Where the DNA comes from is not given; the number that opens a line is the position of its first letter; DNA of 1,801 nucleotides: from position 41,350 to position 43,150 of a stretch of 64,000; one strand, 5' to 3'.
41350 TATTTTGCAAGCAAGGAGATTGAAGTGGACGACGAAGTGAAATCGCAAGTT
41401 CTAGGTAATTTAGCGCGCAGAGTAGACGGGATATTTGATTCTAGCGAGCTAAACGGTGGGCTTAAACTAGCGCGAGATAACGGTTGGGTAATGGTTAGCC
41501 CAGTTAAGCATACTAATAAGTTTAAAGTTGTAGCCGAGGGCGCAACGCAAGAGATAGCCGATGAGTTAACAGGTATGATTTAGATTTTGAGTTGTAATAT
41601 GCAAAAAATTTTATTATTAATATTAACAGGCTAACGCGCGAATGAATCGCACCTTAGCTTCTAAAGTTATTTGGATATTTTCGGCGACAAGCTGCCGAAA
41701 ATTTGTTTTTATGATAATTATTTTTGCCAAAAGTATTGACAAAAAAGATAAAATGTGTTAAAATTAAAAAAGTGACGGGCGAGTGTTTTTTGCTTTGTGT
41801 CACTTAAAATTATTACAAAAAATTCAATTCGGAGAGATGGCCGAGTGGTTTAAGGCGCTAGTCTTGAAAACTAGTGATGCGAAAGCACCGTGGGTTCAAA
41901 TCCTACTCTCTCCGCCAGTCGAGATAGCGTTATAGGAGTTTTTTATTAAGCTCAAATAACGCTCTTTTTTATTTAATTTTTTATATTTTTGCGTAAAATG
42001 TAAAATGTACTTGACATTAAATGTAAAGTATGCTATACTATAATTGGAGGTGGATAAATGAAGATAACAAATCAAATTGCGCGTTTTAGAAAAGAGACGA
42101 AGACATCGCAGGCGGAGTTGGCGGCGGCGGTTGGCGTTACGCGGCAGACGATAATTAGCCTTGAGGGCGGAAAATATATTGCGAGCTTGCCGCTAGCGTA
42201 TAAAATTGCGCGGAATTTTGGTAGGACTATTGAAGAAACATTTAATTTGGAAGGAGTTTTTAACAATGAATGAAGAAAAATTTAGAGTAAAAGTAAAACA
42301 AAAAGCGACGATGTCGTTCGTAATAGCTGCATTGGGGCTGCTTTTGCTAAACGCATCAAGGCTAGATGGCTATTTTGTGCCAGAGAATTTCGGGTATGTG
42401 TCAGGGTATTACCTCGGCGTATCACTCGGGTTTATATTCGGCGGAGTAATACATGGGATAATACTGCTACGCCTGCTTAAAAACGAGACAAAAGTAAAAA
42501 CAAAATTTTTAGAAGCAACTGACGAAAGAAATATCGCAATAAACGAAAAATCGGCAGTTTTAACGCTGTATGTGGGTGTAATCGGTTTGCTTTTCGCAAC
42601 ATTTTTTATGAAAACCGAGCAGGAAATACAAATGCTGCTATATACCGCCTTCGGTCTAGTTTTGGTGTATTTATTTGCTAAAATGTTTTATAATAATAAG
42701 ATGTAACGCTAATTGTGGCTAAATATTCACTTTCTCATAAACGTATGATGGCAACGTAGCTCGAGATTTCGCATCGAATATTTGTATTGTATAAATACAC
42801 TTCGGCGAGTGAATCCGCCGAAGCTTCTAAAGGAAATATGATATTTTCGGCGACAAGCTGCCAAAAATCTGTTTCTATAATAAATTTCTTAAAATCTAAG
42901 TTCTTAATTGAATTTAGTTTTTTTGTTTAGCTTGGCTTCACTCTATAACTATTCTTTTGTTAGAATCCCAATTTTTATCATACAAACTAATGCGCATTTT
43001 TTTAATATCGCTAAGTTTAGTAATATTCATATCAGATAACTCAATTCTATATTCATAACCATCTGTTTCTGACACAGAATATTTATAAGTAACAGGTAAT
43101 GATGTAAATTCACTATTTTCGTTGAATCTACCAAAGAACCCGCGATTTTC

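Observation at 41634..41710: Family of at least 6 two-hairpin intergenic repeats with conserved loops and covarying stems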

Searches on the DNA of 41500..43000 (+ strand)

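Call 13: search_rna_families(source=window, start=41500, end=43000, threshold=evalue, max_evalue=10)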
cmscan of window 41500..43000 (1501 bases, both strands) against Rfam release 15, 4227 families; matches with E-value up to 10: 10.
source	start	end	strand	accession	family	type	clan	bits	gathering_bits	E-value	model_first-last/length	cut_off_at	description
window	41831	41914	+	RF00005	tRNA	Gene; tRNA;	CL00001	62.5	29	8.6e-13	1-71/71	no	tRNA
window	41871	41914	-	RF04351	Plastid-psbl-rps4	Cis-reg;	-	26.5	68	0.0061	1-53/53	no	Plastid-psbl-rps4 3UTR RNA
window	41706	41753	+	RF01587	snoR10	Gene; snRNA; snoRNA; CD-box;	-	23.1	65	3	1-71/71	no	small nucleolar RNA snoR10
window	41826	41932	+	RF02223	sX4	Gene; sRNA;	-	19.4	70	0.2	1-167/167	no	Proteobacterial sRNA sX4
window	41831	41915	-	RF04354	Plastid-ycf2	Cis-reg;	-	17.9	65.7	1.7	1-75/75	no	Plastid-ycf2 5UTR RNA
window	42461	42510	+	RF02057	STnc40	Gene; sRNA;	-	17.3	45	8.2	1-70/70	no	Salmonella enterica sRNA STnc40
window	41667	41753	-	RF01005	MIR530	Gene; miRNA;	-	16.8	85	4.8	45-135/172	no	MIR530 microRNA precursor family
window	42021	42085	+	RF01652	ceN70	Gene; snRNA; snoRNA; CD-box;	-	15.6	65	5.1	1-71/71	no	Caenorhabditis snoRNA ceN70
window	41782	41808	+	RF01072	TMV_UPD-PK3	Cis-reg;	-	15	34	1.3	1-22/31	no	Pseudoknot of upstream pseudoknot domain (UPD) of the 3'UTR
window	42670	42741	-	RF02350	psRNA6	Gene; sRNA;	-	10.3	60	5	1-333/333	no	Nitrosomonas sRNA psRNA6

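Call 54: build_rna_model(alignment_id=A3, structure=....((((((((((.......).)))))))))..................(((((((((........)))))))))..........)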
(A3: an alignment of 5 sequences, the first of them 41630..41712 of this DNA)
Model R1 built from alignment A3 (5 sequences, 86 columns); structure: as given.
model positions 84; base pairs 19; branch points 1; effective number of sequences 1.62; information 0.676 bits per position. Calibrated on 0.2 Mb of random sequence (short: E-values are rough).
structure used (alignment columns):
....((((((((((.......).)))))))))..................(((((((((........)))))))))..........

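Call 55: search_with_rna_model(model_id=R1, sources=[window, L006, L012, L021, L022, L023], max_evalue=10, make_alignment=true)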
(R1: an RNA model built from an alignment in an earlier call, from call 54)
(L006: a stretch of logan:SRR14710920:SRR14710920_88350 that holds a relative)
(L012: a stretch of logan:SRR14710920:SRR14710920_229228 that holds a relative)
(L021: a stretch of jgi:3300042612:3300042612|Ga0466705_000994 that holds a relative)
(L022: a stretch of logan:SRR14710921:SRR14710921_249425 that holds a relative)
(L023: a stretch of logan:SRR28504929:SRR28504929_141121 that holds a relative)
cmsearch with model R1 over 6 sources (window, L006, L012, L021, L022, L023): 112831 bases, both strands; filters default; matches with E-value up to 10: 14.
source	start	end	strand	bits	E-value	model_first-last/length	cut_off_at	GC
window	60727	60810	+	105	7.3e-22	1-84/84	no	0.45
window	58153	58236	+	99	1.8e-20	1-84/84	no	0.37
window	49930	50013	+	97.8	3.5e-20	1-84/84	no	0.42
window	42795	42877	+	90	2.2e-18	1-84/84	no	0.42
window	41626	41711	+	88.1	6.4e-18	1-84/84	no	0.41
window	49844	49921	+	46.7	2.6e-08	1-84/84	no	0.41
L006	1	32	+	36.6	5.8e-06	53-84/84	5'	0.44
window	49728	49790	+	28.5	0.00045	1-84/84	no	0.54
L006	8527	8577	-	19.3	0.062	32-84/84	5'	0.33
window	41668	41749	-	18.7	0.084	1-84/84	no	0.28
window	58193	58268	-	16.7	0.26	1-84/84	no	0.21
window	23500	23565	+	12.4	2.4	1-84/84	no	0.21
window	22798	22859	+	11.9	3.2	1-84/84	no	0.29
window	42834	42903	-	10.3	7.6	1-84/84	no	0.27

Alignment A4: 14 matches aligned to the model, 131 columns, each read 5' to 3' on its own strand. Consensus structure (alignment columns), stored with it:
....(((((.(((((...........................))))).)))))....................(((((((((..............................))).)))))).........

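Call 56: search_with_rna_model(model_id=R1, source=window, max_evalue=10, filters=off)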
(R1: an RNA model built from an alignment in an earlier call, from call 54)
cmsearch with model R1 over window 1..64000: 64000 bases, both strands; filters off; matches with E-value up to 10: 27.
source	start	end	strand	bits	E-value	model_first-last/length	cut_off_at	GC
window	60727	60810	+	105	4.2e-22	1-84/84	no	0.45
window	58153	58236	+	99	1.1e-20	1-84/84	no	0.37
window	49930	50013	+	97.8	2e-20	1-84/84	no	0.42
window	42795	42877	+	90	1.3e-18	1-84/84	no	0.42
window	41626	41711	+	88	3.7e-18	1-84/84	no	0.41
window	49844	49921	+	46.7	1.5e-08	1-84/84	no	0.41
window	49728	49790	+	28.5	0.00026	1-84/84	no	0.54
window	42790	42872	-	21.2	0.013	1-84/84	no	0.41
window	41668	41749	-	18.7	0.048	1-84/84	no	0.28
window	58193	58268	-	16.6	0.15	1-84/84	no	0.21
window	58147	58187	-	15.5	0.27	1-84/84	no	0.41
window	49675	49762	-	13.5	0.8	1-84/84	no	0.42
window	23500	23565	+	12.4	1.4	1-84/84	no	0.21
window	22798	22859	+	11.9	1.8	1-84/84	no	0.29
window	20832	20892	-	11.7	2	1-84/84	no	0.3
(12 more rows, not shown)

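Call 57: search_with_rna_model(model_id=R1, sources=[window, L006], max_evalue=0.04, make_alignment=true, show_alignments=9)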
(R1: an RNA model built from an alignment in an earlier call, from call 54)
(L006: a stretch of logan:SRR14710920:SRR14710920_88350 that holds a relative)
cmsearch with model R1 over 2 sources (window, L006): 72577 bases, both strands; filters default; matches with E-value up to 0.04: 8.
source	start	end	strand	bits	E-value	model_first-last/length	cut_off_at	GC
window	60727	60810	+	105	4.7e-22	1-84/84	no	0.45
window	58153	58236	+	99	1.2e-20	1-84/84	no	0.37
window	49930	50013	+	97.8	2.2e-20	1-84/84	no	0.42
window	42795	42877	+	90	1.4e-18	1-84/84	no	0.42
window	41626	41711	+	88.1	4.1e-18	1-84/84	no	0.41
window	49844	49921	+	46.7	1.7e-08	1-84/84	no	0.41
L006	1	32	+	36.6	3.7e-06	53-84/84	5'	0.44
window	49728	49790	+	28.5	0.00029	1-84/84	no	0.54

Alignment A5: 8 matches aligned to the model, 127 columns, each read 5' to 3' on its own strand. Consensus structure (alignment columns), stored with it:
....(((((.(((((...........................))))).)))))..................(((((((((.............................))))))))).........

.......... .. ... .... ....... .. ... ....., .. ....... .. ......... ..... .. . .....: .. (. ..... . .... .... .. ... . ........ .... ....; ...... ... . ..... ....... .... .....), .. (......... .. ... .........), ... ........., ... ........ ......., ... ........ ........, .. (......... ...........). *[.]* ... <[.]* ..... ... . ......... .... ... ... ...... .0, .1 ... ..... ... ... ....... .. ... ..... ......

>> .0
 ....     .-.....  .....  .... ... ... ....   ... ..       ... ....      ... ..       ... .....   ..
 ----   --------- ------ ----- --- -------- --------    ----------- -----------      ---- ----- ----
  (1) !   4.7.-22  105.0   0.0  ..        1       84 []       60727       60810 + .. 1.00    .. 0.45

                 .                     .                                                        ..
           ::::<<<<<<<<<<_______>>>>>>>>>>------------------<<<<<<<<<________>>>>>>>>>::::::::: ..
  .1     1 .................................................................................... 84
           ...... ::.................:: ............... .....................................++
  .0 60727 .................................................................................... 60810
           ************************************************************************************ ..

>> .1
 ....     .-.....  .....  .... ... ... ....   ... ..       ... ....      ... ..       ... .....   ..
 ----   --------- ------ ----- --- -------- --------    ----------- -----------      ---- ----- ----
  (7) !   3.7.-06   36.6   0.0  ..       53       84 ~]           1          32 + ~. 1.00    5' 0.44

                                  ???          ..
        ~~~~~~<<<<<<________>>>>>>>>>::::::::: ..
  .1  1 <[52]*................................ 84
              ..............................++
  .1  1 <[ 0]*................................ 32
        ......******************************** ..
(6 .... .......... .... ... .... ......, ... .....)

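Call 68: search_with_rna_model(model_id=R1, sources=[window, L006], max_evalue=0.046, make_alignment=true)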
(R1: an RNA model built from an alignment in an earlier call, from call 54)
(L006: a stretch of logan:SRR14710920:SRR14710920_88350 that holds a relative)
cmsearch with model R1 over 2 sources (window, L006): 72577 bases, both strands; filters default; matches with E-value up to 0.046: 9.
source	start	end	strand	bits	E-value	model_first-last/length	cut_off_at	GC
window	60727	60810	+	105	4.7e-22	1-84/84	no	0.45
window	58153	58236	+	99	1.2e-20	1-84/84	no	0.37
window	49930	50013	+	97.8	2.2e-20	1-84/84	no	0.42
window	42795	42877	+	90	1.4e-18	1-84/84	no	0.42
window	41626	41711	+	88.1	4.1e-18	1-84/84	no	0.41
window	49844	49921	+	46.7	1.7e-08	1-84/84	no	0.41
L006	1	32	+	36.6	3.7e-06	53-84/84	5'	0.44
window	49728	49790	+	28.5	0.00029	1-84/84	no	0.54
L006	8527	8577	-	19.3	0.04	32-84/84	5'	0.33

Alignment A6: 9 matches aligned to the model, 128 columns, each read 5' to 3' on its own strand. Consensus structure (alignment columns), stored with it:
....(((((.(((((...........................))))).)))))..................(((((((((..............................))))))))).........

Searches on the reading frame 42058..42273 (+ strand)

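Call 12: search_protein_families(library=pfam, proteins=[window:42058-42273:+])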
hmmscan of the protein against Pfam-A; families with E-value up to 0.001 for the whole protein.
window:42058-42273:+ (71 aa): 3 families
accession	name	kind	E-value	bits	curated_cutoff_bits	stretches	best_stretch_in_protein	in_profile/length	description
PF01381.28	HTH_3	-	6e-12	45.8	23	1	7-60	1-54/55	Helix-turn-helix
PF12844.13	HTH_19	-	4e-07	30.3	30.2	1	7-67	4-64/64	Helix-turn-helix domain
PF13560.12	HTH_31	-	2e-05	25.2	27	1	6-58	5-58/64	Helix-turn-helix domain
